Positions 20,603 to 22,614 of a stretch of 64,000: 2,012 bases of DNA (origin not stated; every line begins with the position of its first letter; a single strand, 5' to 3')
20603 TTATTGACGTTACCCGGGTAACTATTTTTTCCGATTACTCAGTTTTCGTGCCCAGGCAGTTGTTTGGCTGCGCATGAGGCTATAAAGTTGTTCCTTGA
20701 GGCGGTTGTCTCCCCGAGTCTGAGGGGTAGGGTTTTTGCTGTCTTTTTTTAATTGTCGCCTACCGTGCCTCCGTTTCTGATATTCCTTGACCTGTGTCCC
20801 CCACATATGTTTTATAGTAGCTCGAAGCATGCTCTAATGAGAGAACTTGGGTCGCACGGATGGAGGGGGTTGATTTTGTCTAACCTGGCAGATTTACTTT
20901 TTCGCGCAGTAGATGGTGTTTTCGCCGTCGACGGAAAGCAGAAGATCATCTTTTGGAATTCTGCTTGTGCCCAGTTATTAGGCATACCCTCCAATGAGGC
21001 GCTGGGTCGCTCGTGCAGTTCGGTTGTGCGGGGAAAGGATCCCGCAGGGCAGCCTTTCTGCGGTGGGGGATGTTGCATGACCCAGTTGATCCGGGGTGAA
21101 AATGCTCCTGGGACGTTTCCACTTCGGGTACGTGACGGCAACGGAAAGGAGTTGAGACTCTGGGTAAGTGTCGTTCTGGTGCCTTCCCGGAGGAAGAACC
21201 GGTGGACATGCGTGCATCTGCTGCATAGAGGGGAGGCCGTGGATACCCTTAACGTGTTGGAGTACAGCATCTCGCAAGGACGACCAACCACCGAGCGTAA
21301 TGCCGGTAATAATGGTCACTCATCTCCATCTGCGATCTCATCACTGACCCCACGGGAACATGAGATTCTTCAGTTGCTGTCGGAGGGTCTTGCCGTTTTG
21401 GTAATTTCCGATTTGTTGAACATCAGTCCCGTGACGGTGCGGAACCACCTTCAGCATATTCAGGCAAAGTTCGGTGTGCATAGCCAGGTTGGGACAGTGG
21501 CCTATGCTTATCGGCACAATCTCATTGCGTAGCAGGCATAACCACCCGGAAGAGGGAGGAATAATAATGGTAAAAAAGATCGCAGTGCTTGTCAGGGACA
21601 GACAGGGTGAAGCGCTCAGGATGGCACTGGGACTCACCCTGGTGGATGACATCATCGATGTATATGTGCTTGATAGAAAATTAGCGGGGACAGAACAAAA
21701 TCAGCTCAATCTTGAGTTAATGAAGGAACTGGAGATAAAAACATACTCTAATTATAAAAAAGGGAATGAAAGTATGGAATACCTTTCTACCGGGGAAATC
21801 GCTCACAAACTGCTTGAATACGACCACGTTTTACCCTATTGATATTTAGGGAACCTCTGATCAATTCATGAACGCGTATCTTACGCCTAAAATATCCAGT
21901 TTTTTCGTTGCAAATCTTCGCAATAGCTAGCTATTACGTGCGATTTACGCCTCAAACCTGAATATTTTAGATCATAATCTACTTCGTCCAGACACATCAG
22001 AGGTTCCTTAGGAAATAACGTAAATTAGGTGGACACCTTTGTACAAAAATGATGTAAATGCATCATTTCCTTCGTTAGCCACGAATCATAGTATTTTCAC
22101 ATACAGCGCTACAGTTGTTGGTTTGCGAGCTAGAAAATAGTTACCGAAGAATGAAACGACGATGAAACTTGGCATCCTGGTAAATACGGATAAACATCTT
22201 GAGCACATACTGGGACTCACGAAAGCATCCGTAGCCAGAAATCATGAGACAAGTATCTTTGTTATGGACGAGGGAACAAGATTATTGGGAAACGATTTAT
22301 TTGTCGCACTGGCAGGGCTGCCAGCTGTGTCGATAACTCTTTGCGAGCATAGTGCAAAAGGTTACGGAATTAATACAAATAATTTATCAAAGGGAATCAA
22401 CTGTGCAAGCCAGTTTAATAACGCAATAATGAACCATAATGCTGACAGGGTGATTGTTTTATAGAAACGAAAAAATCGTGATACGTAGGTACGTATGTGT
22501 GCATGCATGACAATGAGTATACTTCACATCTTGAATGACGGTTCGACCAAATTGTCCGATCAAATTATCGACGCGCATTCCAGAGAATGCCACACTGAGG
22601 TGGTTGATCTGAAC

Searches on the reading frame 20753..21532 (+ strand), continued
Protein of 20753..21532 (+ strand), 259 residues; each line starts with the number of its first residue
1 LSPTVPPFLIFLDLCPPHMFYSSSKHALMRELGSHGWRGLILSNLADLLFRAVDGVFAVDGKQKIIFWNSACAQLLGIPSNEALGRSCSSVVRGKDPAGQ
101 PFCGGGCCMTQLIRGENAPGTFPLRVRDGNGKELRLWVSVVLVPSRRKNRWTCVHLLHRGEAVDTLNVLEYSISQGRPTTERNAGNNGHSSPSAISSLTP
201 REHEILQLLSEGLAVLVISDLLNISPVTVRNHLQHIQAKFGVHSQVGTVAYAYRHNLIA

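Call 54: predict_structure(alignment_id=A2)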
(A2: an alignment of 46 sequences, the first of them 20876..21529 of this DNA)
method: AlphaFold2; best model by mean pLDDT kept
length: 218 residues; sequences in the alignment: 46
mean_pLDDT: 72.3   pTM: 0.53
mean pLDDT of the five models: 72.3, 71.2, 70.8, 69.6, 67.8
residues with pLDDT >= 90: 31; 70-90: 110; 50-70: 43; < 50: 34
segments of 3 or more residues with pLDDT < 50: 1-4, 120-126, 135-154
pLDDT, mean of each block of 10 residues (from residue 1): 52 83 86 90 89 75 60 60 83 82 61 77 46 41 30 65 89 82 92 91 79 77
secondary structure, 60 per line:
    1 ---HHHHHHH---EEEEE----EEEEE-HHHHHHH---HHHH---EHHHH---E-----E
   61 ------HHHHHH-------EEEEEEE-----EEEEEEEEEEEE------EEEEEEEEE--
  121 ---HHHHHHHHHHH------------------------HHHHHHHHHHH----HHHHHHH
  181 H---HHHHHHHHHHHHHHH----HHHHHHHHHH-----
elements in order: H4-10 E14-18 E23-27 H29-35 H39-42 H47-50 H67-72 E80-86 E92-103 E110-118 H124-134 H159-169 H174-181 H185-199 H204-213

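Call 56: fold_search(model_id=the predicted structure, library=pdb)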
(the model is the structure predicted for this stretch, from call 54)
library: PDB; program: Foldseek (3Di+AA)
matches with E <= 10: 1544; with E <= 0.001: 222
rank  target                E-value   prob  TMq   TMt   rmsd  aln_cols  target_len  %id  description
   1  6ide_B                1.5e-08  1.00  0.37  0.36  20.2       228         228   15  Crystal structure of the Vibrio cholera VqmA-Ligand-DNA complex provides molecular mechanisms for drug design (released 2019-01-16)
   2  6kju_A                4.2e-08  1.00  0.35  0.34  18.3       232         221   15  Huge conformation shift of Vibrio cholerae VqmA dimer in the absence of target DNA provides insight into DNA-binding m (released 2019-11-13)
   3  6ugl_B                4.7e-08  1.00  0.35  0.35  17.9       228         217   15  Vibrio cholerae quorum-sensing receptor VqmA bound to its autoinducer ligand DPO (released 2020-01-29)
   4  8a5r                  2.6e-07  1.00  0.37  0.38   9.4       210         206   16  Crystal structure of light-activated DNA-binding protein EL222 from Erythrobacter litoralis crystallized and measured in (released 2023-07-05)
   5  6ide_A                2.6e-07  1.00  0.37  0.36  20.4       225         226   16  Crystal structure of the Vibrio cholera VqmA-Ligand-DNA complex provides molecular mechanisms for drug design (released 2019-01-16)
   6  6kju_B                5.2e-07  1.00  0.36  0.35  18.9       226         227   15  Huge conformation shift of Vibrio cholerae VqmA dimer in the absence of target DNA provides insight into DNA-binding m (released 2019-11-13)
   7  6ugl_A                6.5e-07  1.00  0.35  0.36  19.4       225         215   15  Vibrio cholerae quorum-sensing receptor VqmA bound to its autoinducer ligand DPO (released 2020-01-29)
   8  3p7n_A                9.3e-07  1.00  0.37  0.41   9.4       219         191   15  Crystal structure of light activated transcription factor El222 from Erythrobacter litoralis (released 2011-05-25)
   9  7dwm_A                9.3e-07  1.00  0.30  0.30  17.5       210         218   18  Crystal structure of the phage VqmA-DPO complex (released 2021-05-05)
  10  7dwm_B                1.8e-06  1.00  0.34  0.34  19.7       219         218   17  Crystal structure of the phage VqmA-DPO complex (released 2021-05-05)
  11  3clo_A                7.1e-06  1.00  0.32  0.28  18.3       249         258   17  Crystal structure of putative transcriptional regulator containing a LuxR DNA binding domain (NP_811094.1) from Bacter (released 2008-04-01)
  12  3clo_C                8.5e-06  1.00  0.33  0.29  18.4       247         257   16  Crystal structure of putative transcriptional regulator containing a LuxR DNA binding domain (NP_811094.1) from Bacter (released 2008-04-01)
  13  7r3h_C                1.3e-05  1.00  0.30  0.28  13.0       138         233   21  PROSS optimitzed variant of RhlR (75 mutations) in complex with native autoinducer C4-HSL (released 2022-12-14)
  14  9vf7_D                1.4e-05  1.00  0.39  0.58   8.3       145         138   26  Structure of Meiothermus ruber Mrub_1259 LOV domain with N- and C-terminal alpha helices (MrLOVe) (released 2025-06-25)
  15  8dq0_D                1.4e-05  1.00  0.26  0.24  14.2       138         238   20  Quorum-sensing receptor RhlR bound to PqsE (released 2022-12-07)
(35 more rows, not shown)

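Call 67: search_protein_families(library=ncbifam, proteins=[window:20876-21532:+], max_evalue=0.01)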
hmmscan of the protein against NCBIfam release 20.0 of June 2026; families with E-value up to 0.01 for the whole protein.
window:20876-21532:+ (218 aa): 26 families (the best 25 are shown)
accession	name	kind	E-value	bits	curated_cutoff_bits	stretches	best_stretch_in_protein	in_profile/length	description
TIGR03020.2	EpsA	equivalog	5.9e-11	42.5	170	1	147-212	181-246/247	XrtB/PEP-CTERM-associated transcriptional regulator EpsA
NF007935.0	PRK10651.1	equivalog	1.1e-08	34.5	250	1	147-214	146-213/216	two-component system response regulator NarL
NF052445.1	RespRegMctR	equivalog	1.6e-07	31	300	1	154-216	142-204/205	two-component system response regulator MctR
NF047785.1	respo_reg_MadR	equivalog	2.6e-07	30.2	300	1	153-217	145-209/209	MadR family response regulator transcription factor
NF011896.0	PRK15369.1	equivalog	3.7e-07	30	242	1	153-216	146-209/211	two component system response regulator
TIGR03541.1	reg_near_HchA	equivalog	8.5e-07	28.7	215.6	1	150-214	165-229/232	PA1136 family autoinducer-binding transcriptional regulator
NF007505.1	PRK10100.1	equivalog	1.6e-06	28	250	1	148-212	136-200/204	biofilm master transcriptional regulator CsgD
NF052366.1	photon_PedR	equivalog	1.8e-06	28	120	1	156-214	2-60/74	photosynthetic electron transport-dependent transcriptional regulator PedR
NF007403.0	PRK09935.1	equivalog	2.3e-06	27.4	271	1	148-217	141-210/210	fimbria biosynthesis transcriptional regulator FimZ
NF008548.0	PRK11475.1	equivalog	3.8e-06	26.6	176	1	154-208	132-186/207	DNA-binding transcriptional activator BglJ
NF041232.1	BagY_FevT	exception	8.5e-06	24.9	700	1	157-207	297-347/367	LuxR family transcriptional regulator BagY/FevT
NF007708.0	PRK10403.1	equivalog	1.3e-05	24.8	343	1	151-207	148-204/215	nitrate/nitrite response regulator protein NarP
NF003420.0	PRK04841.1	equivalog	2.2e-05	22.7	537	1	154-211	836-893/903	HTH-type transcriptional regulator MalT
NF007018.1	PRK09483.1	equivalog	4.3e-05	23.3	280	1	152-217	144-209/217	UvrY/SirA/GacA family response regulator transcription factor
TIGR00229.1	sensory_box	domain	5.1e-05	23.4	22.9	1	10-109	13-108/126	PAS domain S-box protein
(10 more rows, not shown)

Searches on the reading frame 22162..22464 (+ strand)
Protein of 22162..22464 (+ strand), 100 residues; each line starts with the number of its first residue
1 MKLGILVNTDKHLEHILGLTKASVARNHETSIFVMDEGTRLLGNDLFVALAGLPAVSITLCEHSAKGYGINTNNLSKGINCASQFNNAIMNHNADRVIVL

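Call 6: search_protein_families(library=pfam, proteins=[window:22162-22464:+])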
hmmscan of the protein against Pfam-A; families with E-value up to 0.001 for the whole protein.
window:22162-22464:+ (100 aa): 0 families

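Call 15: find_encoding_contigs(protein=window:22162-22464:+, flank=10000, max_places=10)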
Protein window:22162-22464:+ (100 aa): 3 contigs read that carry it; 3 places shown.
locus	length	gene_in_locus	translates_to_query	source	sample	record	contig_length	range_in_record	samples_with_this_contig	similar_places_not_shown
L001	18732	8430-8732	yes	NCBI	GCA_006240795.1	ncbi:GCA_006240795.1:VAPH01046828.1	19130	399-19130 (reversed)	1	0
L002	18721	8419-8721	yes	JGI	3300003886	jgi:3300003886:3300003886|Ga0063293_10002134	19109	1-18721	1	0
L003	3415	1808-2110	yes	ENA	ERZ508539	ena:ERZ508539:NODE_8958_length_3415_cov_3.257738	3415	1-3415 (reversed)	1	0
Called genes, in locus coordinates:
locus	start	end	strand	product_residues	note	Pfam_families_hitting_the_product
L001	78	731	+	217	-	PF00440:TetR_N, PF16925:TetR_C_13, PF21993:TetR_C_13_2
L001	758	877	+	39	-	-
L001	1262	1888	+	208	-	PF00691:OmpA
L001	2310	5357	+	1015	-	PF22673:MCP-like_PDC_1 (weak), PF02743:dCache_1, PF01590:GAF, PF13185:GAF_2, PF01966:HD (faint), PF13487:HD_5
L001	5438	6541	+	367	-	PF02743:dCache_1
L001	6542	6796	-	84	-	PF18918:DUF5669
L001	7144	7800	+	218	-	PF00989:PAS, PF13188:PAS_8 (faint), PF13426:PAS_9 (weak), PF08281:Sigma70_r4_2 (faint), PF00196:GerE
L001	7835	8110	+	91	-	-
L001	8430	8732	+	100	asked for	-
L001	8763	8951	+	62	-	-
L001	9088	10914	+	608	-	PF13231:PMT_2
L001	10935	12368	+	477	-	PF04143:Sulf_transp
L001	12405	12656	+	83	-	PF01206:TusA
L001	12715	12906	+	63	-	-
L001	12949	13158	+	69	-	-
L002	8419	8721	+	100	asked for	-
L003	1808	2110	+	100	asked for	-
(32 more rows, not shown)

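Call 17: find_homologous_proteins(query=window:22162-22464:+)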
Query window:22162-22464:+ (100 aa): 520 proteins with E <= 0.001 among 524 candidates; the best 120 are listed.
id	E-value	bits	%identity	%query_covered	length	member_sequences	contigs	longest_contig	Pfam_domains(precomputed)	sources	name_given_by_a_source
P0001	3.0e-58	212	100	100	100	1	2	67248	-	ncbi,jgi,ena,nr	ncbi:MAG: hypothetical protein GXP23_11905 [Gammaproteobacteria bacterium]|nr:hypothetical protein [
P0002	2.7e-49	183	88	100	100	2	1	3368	PF02635.21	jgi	-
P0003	2.0e-48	180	85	100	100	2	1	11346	PF02635.21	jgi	-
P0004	5.8e-48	179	86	100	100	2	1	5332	-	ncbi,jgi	-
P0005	2.9e-47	176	83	100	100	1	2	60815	PF02635.21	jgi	-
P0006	9.0e-47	175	83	100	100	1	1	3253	-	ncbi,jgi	-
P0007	1.2e-46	174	82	100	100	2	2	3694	-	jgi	-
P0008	1.7e-46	174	80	100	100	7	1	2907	PF02635.21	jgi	-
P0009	3.5e-46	173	81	100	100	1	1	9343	PF02635.21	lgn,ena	-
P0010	6.2e-46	172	82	100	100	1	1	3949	PF02635.21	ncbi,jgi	-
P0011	9.9e-46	172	84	100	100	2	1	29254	-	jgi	-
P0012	1.3e-45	171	81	100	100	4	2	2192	PF02635.21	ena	-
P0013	2.4e-45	170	78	100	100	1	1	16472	PF02635.21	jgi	-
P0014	4.3e-45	170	80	100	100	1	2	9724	PF02635.21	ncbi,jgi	ncbi:MAG: DsrE family protein [Thiohalobacterales bacterium]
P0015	9.0e-45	169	78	100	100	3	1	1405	PF02635.21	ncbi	-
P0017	1.5e-44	168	79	100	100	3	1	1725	PF02635.21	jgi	-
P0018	7.3e-44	166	76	100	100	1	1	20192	PF02635.21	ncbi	ncbi:MAG: DsrE family protein [Acidiferrobacterales bacterium]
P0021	1.0e-43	165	77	100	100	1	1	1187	PF02635.21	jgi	jgi:predicted peroxiredoxin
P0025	1.8e-42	161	78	100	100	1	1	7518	PF02635.21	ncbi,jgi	-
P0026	2.1e-42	161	78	100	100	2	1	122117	PF02635.21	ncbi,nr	ncbi:MAG: hypothetical protein BMS9Abin36_0011 [Gammaproteobacteria bacterium]|nr:MAG: hypothetical 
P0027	3.5e-42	160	80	100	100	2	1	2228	PF02635.21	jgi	-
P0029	2.1e-41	158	76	100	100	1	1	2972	PF02635.21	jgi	-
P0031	2.7e-41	157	75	100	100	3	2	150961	PF02635.21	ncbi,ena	-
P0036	7.9e-38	146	69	100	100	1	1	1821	PF02635.21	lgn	-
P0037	1.9e-37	145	68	100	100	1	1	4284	PF02635.21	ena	-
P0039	1.7e-34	136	67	100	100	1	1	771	PF02635.21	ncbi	-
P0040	3.5e-34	135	76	85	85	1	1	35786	PF02635.21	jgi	-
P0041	3.5e-34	135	66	100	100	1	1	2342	PF02635.21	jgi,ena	-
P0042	3.8e-34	135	64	100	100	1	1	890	PF02635.21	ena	-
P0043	4.9e-34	134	66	100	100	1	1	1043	PF02635.21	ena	-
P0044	5.4e-34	134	62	100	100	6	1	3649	PF02635.21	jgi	-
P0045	5.5e-34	134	64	100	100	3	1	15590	PF02635.21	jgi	-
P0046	7.7e-34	134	63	100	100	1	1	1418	PF02635.21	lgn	-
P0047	1.4e-33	133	66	100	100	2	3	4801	PF02635.21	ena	-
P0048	1.7e-33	132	62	100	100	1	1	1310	PF02635.21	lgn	-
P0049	2.1e-33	132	62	100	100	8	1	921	PF02635.21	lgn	-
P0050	2.4e-33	132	74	85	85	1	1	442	PF02635.21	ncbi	-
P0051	2.5e-33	132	63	100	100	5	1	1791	PF02635.21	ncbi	-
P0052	3.1e-33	132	66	100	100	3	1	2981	PF02635.21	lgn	-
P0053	3.2e-33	132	64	100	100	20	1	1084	PF02635.21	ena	-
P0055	3.7e-33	131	63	100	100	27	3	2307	PF02635.21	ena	-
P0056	4.2e-33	131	63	100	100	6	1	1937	PF02635.21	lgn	-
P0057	5.7e-33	131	65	100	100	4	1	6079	PF02635.21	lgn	-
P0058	6.0e-33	131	61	100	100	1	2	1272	PF02635.21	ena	-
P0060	7.3e-33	130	59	100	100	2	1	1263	PF02635.21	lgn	-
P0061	7.4e-33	130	62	100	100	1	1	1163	PF02635.21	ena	-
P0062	1.7e-32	129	62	100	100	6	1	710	PF02635.21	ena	-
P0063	1.8e-32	129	61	100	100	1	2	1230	PF02635.21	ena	-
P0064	2.3e-32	129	58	100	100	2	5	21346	PF02635.21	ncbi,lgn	-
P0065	2.4e-32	129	59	100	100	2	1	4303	PF02635.21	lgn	-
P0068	2.6e-32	129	62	100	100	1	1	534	PF02635.21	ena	-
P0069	2.7e-32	129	63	100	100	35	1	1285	PF02635.21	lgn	-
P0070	3.5e-32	128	58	100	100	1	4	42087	PF02635.21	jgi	-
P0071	3.6e-32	128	59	100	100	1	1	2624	PF02635.21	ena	-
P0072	3.6e-32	128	59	100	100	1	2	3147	PF02635.21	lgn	-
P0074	6.1e-32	127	62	100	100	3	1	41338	PF02635.21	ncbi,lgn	-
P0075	6.5e-32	127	62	100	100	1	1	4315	PF02635.21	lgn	-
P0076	7.0e-32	127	61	100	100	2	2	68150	PF02635.21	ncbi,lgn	-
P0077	7.6e-32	127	63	100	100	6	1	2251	PF02635.21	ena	-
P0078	9.3e-32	127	61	100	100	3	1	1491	PF02635.21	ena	-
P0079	9.6e-32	127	60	100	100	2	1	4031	PF02635.21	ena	-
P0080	1.0e-31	127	59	100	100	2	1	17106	PF02635.21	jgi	-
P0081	1.1e-31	127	59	98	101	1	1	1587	PF02635.21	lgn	-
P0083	1.2e-31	127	61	100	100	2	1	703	PF02635.21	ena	-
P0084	1.2e-31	127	62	100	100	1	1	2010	PF02635.21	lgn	-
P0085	1.5e-31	126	64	100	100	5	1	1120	PF02635.21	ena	-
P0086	1.5e-31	126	61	100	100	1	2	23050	PF02635.21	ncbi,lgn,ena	-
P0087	1.7e-31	126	58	100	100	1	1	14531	PF02635.21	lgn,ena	-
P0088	1.8e-31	126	63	100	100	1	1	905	PF02635.21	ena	-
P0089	2.0e-31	126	63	100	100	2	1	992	PF02635.21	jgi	-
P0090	2.1e-31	126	65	100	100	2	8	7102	PF02635.21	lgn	-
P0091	2.3e-31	126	61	100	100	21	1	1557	PF02635.21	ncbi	-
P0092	2.4e-31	126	63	100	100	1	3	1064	PF02635.21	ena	-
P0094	3.7e-31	125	62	100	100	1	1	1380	PF02635.21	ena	-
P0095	3.9e-31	125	60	100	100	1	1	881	PF02635.21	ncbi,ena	-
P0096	4.0e-31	125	63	100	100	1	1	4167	PF02635.21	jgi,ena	-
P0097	6.9e-31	124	61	100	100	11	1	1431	PF02635.21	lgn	-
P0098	8.0e-31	124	64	100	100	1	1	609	PF02635.21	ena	-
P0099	8.5e-31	124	59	100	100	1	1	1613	PF02635.21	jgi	-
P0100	9.2e-31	124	60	100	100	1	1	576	PF02635.21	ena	-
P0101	9.3e-31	124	60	100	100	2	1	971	PF02635.21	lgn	-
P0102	1.3e-30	123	58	99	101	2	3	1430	PF02635.21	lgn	-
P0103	1.3e-30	123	56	100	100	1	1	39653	PF02635.21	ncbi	-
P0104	1.7e-30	123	59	100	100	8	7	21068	PF02635.21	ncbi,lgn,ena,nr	ncbi:MAG TPA: DsrE family protein [Acidiferrobacterales bacterium]|nr:DsrE family protein [Acidiferr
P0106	2.6e-30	122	59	100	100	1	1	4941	PF02635.21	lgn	-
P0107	2.7e-30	122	61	100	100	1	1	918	PF02635.21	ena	-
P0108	3.2e-30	122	57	99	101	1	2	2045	PF02635.21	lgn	-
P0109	3.2e-30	122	62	100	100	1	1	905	PF02635.21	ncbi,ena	-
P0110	3.3e-30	122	58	100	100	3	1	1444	PF02635.21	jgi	-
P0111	3.4e-30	122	64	96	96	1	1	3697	PF02635.21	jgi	jgi:predicted peroxiredoxin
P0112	3.5e-30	122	57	100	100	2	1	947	PF02635.21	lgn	-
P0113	4.0e-30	122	56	100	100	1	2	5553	PF02635.21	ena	-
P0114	6.2e-30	121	59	100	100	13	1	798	PF02635.21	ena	-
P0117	9.1e-30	120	58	100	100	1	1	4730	PF02635.21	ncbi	-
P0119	9.7e-30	120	57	100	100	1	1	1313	PF02635.21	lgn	-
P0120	1.0e-29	120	56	100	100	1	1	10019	PF02635.21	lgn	-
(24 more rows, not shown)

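Call 19: find_related_loci(query=A1, collection=metagenome_contigs, flank=10000)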
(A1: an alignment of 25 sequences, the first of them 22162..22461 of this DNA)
Query A1 (100 aa) in metagenome_contigs; peptide patterns used: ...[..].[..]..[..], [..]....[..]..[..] (x = any residue, [..] = any of these).
382 stretches matched a pattern; 299 encode a relative of the query (tblastn E <= 1e-3); the best 80 are kept; 80 distinct loci.
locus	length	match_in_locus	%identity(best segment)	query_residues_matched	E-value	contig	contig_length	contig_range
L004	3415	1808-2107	100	1-100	8e-64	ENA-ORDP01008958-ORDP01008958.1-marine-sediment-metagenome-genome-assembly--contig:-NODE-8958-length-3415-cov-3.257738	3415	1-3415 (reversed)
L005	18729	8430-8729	100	1-100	9e-64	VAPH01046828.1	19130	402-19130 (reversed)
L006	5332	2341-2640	86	1-100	1e-54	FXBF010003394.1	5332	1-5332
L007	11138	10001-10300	85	1-100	1e-54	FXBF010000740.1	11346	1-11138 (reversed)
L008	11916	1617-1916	83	1-100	3e-53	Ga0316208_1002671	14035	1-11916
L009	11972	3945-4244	81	1-100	1e-52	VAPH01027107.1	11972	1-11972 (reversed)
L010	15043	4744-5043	78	1-100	6e-52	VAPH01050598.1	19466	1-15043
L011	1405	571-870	78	1-100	3e-53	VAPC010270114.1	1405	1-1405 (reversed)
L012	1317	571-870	79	1-100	1e-52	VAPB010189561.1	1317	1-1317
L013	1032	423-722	78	1-100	3e-53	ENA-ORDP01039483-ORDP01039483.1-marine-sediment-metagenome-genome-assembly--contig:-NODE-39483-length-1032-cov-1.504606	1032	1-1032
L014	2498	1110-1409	77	1-100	1e-50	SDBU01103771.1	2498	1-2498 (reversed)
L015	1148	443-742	79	1-100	2e-51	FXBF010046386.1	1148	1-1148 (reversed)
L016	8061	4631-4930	79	1-100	7e-49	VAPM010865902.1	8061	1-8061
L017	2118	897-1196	76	1-100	1e-48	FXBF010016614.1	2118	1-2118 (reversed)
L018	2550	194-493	75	1-100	1e-48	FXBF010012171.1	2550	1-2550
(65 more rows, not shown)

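Call 67: search_protein_families(library=ncbifam, proteins=[window:22162-22464:+], max_evalue=0.01)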
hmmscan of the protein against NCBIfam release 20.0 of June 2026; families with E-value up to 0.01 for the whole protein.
window:22162-22464:+ (100 aa): 0 families
